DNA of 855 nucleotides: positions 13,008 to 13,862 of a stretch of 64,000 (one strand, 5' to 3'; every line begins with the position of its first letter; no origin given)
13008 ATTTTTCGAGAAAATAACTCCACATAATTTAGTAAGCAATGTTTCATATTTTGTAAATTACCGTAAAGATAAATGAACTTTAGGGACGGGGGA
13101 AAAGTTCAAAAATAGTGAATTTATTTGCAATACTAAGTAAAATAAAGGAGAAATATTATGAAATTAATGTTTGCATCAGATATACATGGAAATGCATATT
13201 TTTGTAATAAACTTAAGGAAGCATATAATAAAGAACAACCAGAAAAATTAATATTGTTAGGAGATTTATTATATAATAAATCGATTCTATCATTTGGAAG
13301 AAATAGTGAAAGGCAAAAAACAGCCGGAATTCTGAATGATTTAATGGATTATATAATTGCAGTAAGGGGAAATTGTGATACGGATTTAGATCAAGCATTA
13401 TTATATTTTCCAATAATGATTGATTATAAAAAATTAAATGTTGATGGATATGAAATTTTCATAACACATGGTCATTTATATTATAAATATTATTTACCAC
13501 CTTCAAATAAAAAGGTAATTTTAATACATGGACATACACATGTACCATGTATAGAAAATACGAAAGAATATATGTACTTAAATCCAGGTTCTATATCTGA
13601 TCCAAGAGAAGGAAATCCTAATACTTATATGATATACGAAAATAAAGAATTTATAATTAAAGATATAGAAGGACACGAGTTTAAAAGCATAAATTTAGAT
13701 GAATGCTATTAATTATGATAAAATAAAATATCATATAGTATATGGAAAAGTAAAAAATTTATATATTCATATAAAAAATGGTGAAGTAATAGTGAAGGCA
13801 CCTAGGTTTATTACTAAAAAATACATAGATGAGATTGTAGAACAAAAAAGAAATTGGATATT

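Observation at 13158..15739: Three-gene operon: Mn-phosphodiesterase, WLM/YgjP-like zinc hydrolase and ARH::macro fusion, a possible ADP-ribosylation reversal toolkit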

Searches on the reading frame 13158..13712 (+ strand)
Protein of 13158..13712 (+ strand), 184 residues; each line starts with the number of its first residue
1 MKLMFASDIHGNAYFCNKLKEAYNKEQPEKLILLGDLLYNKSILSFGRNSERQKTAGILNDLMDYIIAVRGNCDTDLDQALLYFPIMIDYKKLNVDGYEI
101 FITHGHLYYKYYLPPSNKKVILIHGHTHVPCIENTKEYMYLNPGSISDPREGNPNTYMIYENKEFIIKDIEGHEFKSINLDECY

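Call 3: search_protein_families(library=pfam, proteins=[window:13158-13712:+], max_evalue=0.01)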
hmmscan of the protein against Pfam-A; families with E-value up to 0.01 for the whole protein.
window:13158-13712:+ (184 aa): 2 families
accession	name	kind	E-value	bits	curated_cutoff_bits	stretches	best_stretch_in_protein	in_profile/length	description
PF12850.12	Metallophos_2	-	3.3e-23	82.8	27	1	1-162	1-151/154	Calcineurin-like phosphoesterase superfamily domain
PF00149.33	Metallophos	-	2.2e-09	38.5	21.5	1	1-129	1-117/191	Calcineurin-like phosphoesterase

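Call 4: search_protein_families(library=ncbifam, proteins=[window:13158-13712:+], max_evalue=0.01)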
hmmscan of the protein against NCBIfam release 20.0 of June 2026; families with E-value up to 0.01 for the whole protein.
window:13158-13712:+ (184 aa): 4 families
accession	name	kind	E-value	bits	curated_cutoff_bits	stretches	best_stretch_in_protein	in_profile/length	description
NF006988.0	PRK09453.1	equivalog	2.9e-48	164.1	117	1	1-177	1-177/183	phosphodiesterase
TIGR00040.1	yfcE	subfamily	1.1e-24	87.3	56.25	1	1-164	1-152/158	YfcE family phosphodiesterase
TIGR04123.1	P_estr_lig_assc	hypoth_equivalog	0.0026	17.2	150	1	17-128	54-151/207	ligase-associated DNA damage response endonuclease PdeM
NF003743.0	PRK05340.1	equivalog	0.0083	15.3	134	0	120-136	190-206/242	UDP-2,3-diacylglucosamine diphosphatase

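Call 30: find_homologous_proteins(query=window:13158-13712:+, max_evalue=1e-8)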
Query window:13158-13712:+ (184 aa): 7898 proteins with E <= 1e-8 among 8000 candidates; the best 120 are listed.
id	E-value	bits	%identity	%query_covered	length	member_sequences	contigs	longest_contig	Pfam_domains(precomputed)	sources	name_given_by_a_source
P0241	2.1e-106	372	88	100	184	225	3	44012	PF12850.13,PF00149.34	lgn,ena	-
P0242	2.4e-102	359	84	100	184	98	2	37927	PF12850.13,PF00149.34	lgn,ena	-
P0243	4.6e-93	328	78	100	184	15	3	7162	PF12850.13,PF00149.34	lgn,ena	-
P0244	1.1e-92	327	83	100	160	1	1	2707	PF12850.13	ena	-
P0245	1.0e-88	314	73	100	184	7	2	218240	PF12850.13,PF00149.34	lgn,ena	-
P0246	7.7e-85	301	70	100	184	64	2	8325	PF12850.13,PF00149.34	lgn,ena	-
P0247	6.7e-74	266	67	100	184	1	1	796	PF12850.13,PF00149.34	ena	-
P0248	9.4e-61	223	56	98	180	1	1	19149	PF12850.13,PF00149.34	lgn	-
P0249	8.5e-59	217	55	99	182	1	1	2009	PF12850.13,PF00149.34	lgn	-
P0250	5.4e-56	207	55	93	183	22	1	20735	PF12850.13,PF00149.34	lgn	-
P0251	2.2e-54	202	55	93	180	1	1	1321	PF12850.13,PF00149.34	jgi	-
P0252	3.1e-54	202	89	54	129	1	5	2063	PF01969.23,PF12850.13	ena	-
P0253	7.7e-54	200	51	98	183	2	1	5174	PF12850.13,PF00149.34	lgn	-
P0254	1.2e-53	200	88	57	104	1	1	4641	PF12850.13,PF00149.34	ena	-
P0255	2.1e-53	199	52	99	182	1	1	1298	PF12850.13,PF00149.34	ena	-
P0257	1.1e-52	197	53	96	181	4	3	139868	PF12850.13,PF00149.34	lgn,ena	-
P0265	4.9e-52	195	51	98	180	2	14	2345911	PF12850.13,PF00149.34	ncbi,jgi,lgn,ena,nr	ncbi:MAG: phosphodiesterase [Clostridiales bacterium]|nr:phosphodiesterase [Clostridiales bacterium]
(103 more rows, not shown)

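Call 31: find_encoding_contigs(protein=P0248, flank=4000, max_places=1)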
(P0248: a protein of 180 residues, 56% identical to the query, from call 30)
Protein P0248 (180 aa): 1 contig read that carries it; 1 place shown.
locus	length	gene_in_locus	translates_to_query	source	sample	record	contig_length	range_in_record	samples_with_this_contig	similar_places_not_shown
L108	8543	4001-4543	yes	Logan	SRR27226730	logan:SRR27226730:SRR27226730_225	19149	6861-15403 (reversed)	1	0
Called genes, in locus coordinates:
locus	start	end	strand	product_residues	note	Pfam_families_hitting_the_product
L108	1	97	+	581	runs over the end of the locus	PF00664:ABC_membrane, PF00005:ABC_tran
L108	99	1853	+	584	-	PF00664:ABC_membrane, PF02463:SMC_N (faint), PF00005:ABC_tran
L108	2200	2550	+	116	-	PF03960:ArsC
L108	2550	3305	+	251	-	PF00106:adh_short, PF01370:Epimerase (faint), PF08659:KR (weak), PF13561:adh_short_C2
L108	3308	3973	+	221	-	PF04973:NMN_transporter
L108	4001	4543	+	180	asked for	PF00149:Metallophos, PF12850:Metallophos_2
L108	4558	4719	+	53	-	-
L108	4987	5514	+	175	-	PF01863:YgjP-like, PF08325:WLM (weak), PF01863:YgjP-like, PF10263:SprT-like (weak)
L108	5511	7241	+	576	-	-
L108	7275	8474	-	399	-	PF01966:HD, PF13286:HD_assoc (faint)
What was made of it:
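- PnuC lies directly upstream of the PDE ortholog in L108 (call 31).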

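Call 32: find_encoding_contigs(protein=P0257, flank=4000, max_places=1)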
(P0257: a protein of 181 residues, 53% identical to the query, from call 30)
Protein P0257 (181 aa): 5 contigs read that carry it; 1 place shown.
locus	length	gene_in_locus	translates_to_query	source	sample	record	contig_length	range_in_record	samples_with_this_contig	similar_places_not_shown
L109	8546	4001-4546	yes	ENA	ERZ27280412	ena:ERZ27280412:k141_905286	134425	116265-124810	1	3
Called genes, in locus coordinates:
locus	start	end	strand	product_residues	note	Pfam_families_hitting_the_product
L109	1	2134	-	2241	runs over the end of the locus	-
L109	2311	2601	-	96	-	PF01016:Ribosomal_L27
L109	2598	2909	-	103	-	PF04327:Peptidase_Prp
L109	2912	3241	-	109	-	PF00829:Ribosomal_L21p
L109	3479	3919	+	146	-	PF18936:DUF5684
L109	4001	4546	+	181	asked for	PF00149:Metallophos, PF12850:Metallophos_2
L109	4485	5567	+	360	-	PF01628:HrcA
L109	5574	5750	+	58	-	-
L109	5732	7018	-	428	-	PF01053:Cys_Met_Meta_PP, PF06838:Met_gamma_lyase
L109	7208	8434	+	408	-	PF00696:AA_kinase, PF01842:ACT (weak), PF22468:ACT_9 (weak), PF13840:ACT_7, PF22468:ACT_9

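Call 33: find_encoding_contigs(protein=P0265, flank=4000, max_places=1)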
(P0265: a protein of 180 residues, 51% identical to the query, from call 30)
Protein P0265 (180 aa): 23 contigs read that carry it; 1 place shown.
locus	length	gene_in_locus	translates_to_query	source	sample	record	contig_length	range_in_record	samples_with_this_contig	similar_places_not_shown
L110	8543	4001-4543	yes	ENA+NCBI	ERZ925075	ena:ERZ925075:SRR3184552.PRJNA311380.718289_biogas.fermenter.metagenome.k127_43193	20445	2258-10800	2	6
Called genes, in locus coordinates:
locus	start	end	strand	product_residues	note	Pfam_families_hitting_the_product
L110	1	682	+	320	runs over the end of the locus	PF00953:Glycos_transf_4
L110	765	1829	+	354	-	PF01297:ZnuA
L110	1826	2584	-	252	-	PF01416:PseudoU_synth_1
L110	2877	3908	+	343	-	-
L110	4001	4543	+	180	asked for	PF00149:Metallophos, PF12850:Metallophos_2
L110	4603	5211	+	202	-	PF13189:Cytidylate_kin2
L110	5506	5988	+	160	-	PF22564:HAAS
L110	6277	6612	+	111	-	PF00581:Rhodanese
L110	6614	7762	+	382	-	PF13847:Methyltransf_31 (faint), PF22020:RlmL_1st, PF02926:THUMP, PF01170:UPF0020, PF07669:Eco57I (faint)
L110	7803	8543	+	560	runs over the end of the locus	PF07833:Cu_amine_oxidN1, PF00112:Peptidase_C1, PF18560:Lectin_like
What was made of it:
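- The PDE here is the ortholog of the generic Clostridia YfcE, which usually has no ARH neighbour (calls 32, 33). The PDE is the generic YfcE ortholog (calls 30-33).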

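Call 34: search_protein_families(library=pfam, proteins=[L108:5511-7241:+, L108:4987-5514:+, L108:4558-4719:+, L108:3308-3973:+], max_evalue=1)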
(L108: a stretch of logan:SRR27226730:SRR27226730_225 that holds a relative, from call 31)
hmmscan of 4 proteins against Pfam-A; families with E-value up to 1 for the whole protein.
L108:5511-7241:+ (576 aa): 0 families

L108:4987-5514:+ (175 aa): 11 families
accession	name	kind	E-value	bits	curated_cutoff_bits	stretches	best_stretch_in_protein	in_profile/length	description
PF01863.23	YgjP-like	-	1.1e-45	156.7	26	2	83-172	113-202/207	YgjP-like, metallopeptidase domain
PF10263.15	SprT-like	-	2.1e-06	28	25.6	1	91-149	10-74/108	SprT-like family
PF08325.16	WLM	-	6e-06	26.9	26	1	134-172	81-119/190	WLM domain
PF18894.6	PhageMetallopep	-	0.00025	21.6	23.7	1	121-173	66-121/134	Putative phage metallopeptidase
PF02074.21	Peptidase_M32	-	0.0056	15.8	25.1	1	41-156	159-273/489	Carboxypeptidase Taq (M32) metallopeptidase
PF16958.10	PRP9_N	-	0.01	16.4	27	1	37-112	70-140/150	Pre-mRNA-splicing factor PRP9 N-terminus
PF13228.11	DUF4037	-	0.024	15.8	22.1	1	81-168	17-99/101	Domain of unknown function (DUF4037)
PF21269.3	TreT_GT1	-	0.029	14.5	27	0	30-88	84-138/144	Trehalose synthase, N-terminal domain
PF24716.1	WapI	-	0.071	13.7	27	0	23-51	33-61/138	Immunity protein WapI-like family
PF06328.17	Lep_receptor_Ig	-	0.072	13.5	28.8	1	121-168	5-53/94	Ig-like C2-type domain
PF18332.7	XRN1_D1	-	0.92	9.7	26.2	1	32-105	70-139/191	Exoribonuclease Xrn1 D1 domain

L108:4558-4719:+ (53 aa): 7 families
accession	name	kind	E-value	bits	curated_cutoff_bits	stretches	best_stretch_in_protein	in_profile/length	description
PF09746.14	Membralin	-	0.0065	16.2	23.7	1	3-45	29-71/392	Tumour-associated protein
PF15069.11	FAM163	-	0.0072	17.2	28.3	1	13-48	15-50/164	FAM163 family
PF11087.14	PRD1_DD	-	0.029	14.5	46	1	6-28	7-29/54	PRD1 phage membrane DNA delivery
PF05739.25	SNARE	-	0.047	14.1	26.8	1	1-23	31-53/53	SNARE domain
PF25630.1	Phycodna_minor_capsid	-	0.1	13.4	27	1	5-33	5-32/96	Phycodnaviridae minor capsid protein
PF25667.1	ASFV_P17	-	0.2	12.1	27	1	7-35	42-68/117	African swine fever virus minor capsid protein p17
PF17204.8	Sid-5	-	0.41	11.3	27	1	4-33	15-45/76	Sid-5 family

L108:3308-3973:+ (221 aa): 3 families
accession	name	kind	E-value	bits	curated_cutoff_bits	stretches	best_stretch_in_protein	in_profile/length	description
PF04973.17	NMN_transporter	-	1.9e-33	116.3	27.3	1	34-218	2-174/175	Nicotinamide mononucleotide transporter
PF18181.6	SLATT_1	-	0.0061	17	26.3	1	33-73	28-68/122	SMODS and SLOG-associating 2TM effector domain 1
PF06261.16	LktC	-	0.041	14.3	25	1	104-174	61-129/150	Actinobacillus actinomycetemcomitans leukotoxin activator LktC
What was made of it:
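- The PDE ortholog in L108 lies directly downstream of the nicotinamide-riboside/NMN transporter PnuC (calls 31, 34).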

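Call 69: search_protein_families(library=padloc, proteins=[window:13158-13712:+, L108:5511-7241:+], max_evalue=0.001)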
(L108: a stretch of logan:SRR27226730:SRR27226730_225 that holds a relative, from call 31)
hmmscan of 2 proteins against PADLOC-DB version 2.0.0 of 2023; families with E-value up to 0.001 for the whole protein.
window:13158-13712:+ (184 aa): 0 families

L108:5511-7241:+ (576 aa): 0 families

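Call 70: search_protein_families(library=phrogs, proteins=[window:13158-13712:+, L108:5511-7241:+], max_evalue=0.001)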
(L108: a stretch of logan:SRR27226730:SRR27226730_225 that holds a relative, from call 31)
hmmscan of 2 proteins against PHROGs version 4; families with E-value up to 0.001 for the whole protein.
window:13158-13712:+ (184 aa): 4 families
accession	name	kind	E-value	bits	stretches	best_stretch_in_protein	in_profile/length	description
phrog_1649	-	other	2.2e-07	30.9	1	1-52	36-82/308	metallo-phosphoesterase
phrog_246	-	other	6.2e-06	26.5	0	1-72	176-239/417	NinI-like serine-threonine phosphatase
phrog_547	-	other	2.3e-05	24.6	1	29-138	74-177/245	phosphoesterase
phrog_20114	-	other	0.00029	22.2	1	2-93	4-90/131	phosphoesterase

L108:5511-7241:+ (576 aa): 0 families

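Call 77: search_solved_structures(query=window:13158-13712:+, max_evalue=0.00001, show_alignments=1)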
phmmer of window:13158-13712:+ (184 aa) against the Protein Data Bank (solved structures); distinct sequences matched with E-value up to 0.00001: 3.
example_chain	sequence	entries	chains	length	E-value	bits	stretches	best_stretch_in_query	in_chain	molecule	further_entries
1su1_A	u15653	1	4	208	1.1e-35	126.5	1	1-164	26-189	Hypothetical protein yfcE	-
2ahd_A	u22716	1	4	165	1.5e-06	31.4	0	2-159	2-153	Phosphodiesterase MJ0936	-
1s3l_A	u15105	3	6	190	5.2e-06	29.7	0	2-159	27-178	Hypothetical protein MJ0936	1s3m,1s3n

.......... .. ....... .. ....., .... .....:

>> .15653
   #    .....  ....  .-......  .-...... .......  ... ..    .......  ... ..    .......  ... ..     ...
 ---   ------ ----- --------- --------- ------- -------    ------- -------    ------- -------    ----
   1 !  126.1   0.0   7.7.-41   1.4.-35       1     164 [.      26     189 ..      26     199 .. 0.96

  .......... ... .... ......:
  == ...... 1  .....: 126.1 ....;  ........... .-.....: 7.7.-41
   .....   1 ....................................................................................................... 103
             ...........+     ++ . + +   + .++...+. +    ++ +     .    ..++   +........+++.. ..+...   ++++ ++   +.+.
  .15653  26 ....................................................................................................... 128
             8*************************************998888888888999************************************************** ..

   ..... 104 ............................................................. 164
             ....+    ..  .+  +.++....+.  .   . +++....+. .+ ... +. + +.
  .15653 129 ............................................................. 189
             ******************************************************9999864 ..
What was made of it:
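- Checked: The closest solved structure is E. coli YfcE 1su1, E=1e-35 (call 77).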
